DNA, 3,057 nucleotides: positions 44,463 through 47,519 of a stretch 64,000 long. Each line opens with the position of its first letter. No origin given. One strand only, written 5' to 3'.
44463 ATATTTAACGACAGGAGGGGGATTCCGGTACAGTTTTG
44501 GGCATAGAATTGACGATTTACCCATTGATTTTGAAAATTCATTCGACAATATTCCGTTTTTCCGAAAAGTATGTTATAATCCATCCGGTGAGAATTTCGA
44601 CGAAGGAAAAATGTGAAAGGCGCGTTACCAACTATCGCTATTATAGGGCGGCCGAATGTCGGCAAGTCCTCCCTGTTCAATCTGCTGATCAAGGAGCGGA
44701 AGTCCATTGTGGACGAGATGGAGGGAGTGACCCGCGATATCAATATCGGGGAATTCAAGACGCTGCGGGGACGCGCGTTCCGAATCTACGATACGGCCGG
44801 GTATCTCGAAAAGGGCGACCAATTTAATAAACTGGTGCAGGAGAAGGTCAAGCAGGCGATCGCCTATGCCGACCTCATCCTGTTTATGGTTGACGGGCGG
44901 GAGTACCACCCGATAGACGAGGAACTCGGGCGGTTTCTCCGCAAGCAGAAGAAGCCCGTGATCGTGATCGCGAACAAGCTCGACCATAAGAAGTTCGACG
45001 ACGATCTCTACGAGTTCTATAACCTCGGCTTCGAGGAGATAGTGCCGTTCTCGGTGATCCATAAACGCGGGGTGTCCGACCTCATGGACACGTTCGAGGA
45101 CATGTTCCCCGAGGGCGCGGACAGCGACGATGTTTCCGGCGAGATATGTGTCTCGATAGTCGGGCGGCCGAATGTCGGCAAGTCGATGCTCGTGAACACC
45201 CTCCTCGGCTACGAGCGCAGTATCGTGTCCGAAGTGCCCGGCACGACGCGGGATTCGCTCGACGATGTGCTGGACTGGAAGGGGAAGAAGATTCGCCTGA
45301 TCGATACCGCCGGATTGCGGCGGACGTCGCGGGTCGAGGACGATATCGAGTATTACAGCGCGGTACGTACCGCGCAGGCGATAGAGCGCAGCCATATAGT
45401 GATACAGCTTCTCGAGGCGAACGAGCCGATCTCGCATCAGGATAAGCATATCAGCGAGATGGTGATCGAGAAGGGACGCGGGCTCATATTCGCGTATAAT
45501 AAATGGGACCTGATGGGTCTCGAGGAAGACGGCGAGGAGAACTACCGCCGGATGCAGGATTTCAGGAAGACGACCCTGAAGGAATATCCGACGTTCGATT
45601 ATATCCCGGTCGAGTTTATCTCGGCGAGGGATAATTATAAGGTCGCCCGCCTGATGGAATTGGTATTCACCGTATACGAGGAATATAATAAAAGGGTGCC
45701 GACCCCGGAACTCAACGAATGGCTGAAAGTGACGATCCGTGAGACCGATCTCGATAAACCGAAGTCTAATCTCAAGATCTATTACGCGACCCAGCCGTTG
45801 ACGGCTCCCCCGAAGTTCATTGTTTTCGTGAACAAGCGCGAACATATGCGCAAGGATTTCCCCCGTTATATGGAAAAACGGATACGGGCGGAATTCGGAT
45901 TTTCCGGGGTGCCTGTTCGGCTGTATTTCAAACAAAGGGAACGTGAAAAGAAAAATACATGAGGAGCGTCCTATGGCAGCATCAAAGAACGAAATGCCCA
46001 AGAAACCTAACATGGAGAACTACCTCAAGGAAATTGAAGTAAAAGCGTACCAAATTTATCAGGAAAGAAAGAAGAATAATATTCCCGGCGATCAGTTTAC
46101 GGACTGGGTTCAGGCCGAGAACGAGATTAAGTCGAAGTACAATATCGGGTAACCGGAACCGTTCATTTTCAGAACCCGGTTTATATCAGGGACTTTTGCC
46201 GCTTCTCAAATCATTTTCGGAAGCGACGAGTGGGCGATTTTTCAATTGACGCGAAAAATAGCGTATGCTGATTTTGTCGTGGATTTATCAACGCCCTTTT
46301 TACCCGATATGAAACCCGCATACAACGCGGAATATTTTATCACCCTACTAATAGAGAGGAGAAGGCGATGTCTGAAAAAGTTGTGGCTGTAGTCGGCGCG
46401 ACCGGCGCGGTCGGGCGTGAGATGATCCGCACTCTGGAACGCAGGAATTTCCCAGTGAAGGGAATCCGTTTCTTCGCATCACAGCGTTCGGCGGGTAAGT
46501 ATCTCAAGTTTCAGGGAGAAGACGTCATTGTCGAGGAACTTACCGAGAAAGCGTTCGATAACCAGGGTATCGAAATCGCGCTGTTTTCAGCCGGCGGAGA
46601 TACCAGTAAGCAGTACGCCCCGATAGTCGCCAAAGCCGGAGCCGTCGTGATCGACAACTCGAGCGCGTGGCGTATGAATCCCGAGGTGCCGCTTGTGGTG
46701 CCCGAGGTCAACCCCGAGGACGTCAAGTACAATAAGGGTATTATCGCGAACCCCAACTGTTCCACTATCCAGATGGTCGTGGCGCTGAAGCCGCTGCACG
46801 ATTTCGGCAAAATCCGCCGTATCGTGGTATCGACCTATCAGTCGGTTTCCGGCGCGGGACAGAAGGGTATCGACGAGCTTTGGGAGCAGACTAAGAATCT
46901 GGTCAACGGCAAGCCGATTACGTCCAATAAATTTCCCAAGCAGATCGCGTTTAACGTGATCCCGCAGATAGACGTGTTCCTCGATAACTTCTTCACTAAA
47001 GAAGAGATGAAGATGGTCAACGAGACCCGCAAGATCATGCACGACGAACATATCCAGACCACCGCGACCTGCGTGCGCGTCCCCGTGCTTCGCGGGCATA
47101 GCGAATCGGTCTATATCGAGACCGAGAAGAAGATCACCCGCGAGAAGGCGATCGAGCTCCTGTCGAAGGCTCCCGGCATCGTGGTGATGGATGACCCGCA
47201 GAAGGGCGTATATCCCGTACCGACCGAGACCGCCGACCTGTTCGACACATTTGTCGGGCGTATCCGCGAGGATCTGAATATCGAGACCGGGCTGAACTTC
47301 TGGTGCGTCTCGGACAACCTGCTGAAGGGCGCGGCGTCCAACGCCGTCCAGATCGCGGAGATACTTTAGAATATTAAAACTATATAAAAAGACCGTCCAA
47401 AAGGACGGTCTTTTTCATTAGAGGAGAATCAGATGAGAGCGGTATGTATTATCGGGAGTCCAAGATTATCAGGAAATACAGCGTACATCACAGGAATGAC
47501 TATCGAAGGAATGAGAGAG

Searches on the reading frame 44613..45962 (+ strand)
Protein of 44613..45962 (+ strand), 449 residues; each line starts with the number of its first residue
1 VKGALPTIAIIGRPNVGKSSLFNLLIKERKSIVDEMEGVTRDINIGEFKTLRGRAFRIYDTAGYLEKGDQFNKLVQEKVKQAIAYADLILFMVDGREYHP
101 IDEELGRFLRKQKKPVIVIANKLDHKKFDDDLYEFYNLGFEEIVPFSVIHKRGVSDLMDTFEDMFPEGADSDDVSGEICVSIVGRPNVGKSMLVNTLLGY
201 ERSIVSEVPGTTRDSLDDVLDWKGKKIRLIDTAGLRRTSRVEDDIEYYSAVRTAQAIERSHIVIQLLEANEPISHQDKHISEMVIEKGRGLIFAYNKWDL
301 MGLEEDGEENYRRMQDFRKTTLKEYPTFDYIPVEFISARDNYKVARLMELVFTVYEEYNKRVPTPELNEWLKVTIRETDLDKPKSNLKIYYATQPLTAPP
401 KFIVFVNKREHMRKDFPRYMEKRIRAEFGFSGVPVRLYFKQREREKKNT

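Call 84: search_protein_families(library=pfam, proteins=[window:44613-45962:+], max_evalue=0.00001)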
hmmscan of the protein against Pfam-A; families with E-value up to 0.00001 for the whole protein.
window:44613-45962:+ (449 aa): 9 families
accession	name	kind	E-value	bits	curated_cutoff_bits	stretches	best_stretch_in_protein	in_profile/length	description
PF01926.29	MMR_HSR1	-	2.7e-57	192.2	21.9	2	7-122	1-113/113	50S ribosome-binding GTPase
PF14714.11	KH_dom-like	-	2.5e-24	85.8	27.3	1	361-440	1-81/81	KH-domain-like of EngA bacterial GTPase enzymes, C-terminal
PF02421.24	FeoB_N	-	1.8e-19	70.3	27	2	180-299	3-116/156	Ferrous iron transport protein B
PF00009.33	GTP_EFTU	-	9.9e-17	61.6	26.5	1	210-354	54-185/188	Elongation factor Tu GTP binding domain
PF00350.29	Dynamin_N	-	2.1e-11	44.6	27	0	221-297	97-167/168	Dynamin family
PF04548.22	AIG1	-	1.1e-10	41.7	27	1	182-283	5-106/212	AIG1 family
PF08477.19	Roc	-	1.6e-08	35.3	27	0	8-124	2-119/119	Ras of Complex, Roc, domain of DAPkinase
PF00071.28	Ras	-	4.3e-07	30.1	21.6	0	8-127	2-118/162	Ras family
PF00005.33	ABC_tran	-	3.3e-06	28.2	25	0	179-260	13-92/137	ABC transporter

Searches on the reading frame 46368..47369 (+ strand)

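Call 84: search_protein_families(library=pfam, proteins=[window:46368-47369:+], max_evalue=0.00001)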
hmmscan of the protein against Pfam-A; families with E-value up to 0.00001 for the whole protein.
window:46368-47369:+ (333 aa): 2 families
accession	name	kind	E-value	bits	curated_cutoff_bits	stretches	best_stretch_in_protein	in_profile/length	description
PF02774.23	Semialdhyde_dhC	-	3.8e-59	200.4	26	1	140-320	1-184/184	Semialdehyde dehydrogenase, dimerisation domain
PF01118.30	Semialdhyde_dh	-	5.5e-36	124.1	26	1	6-120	2-119/121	Semialdehyde dehydrogenase, NAD binding domain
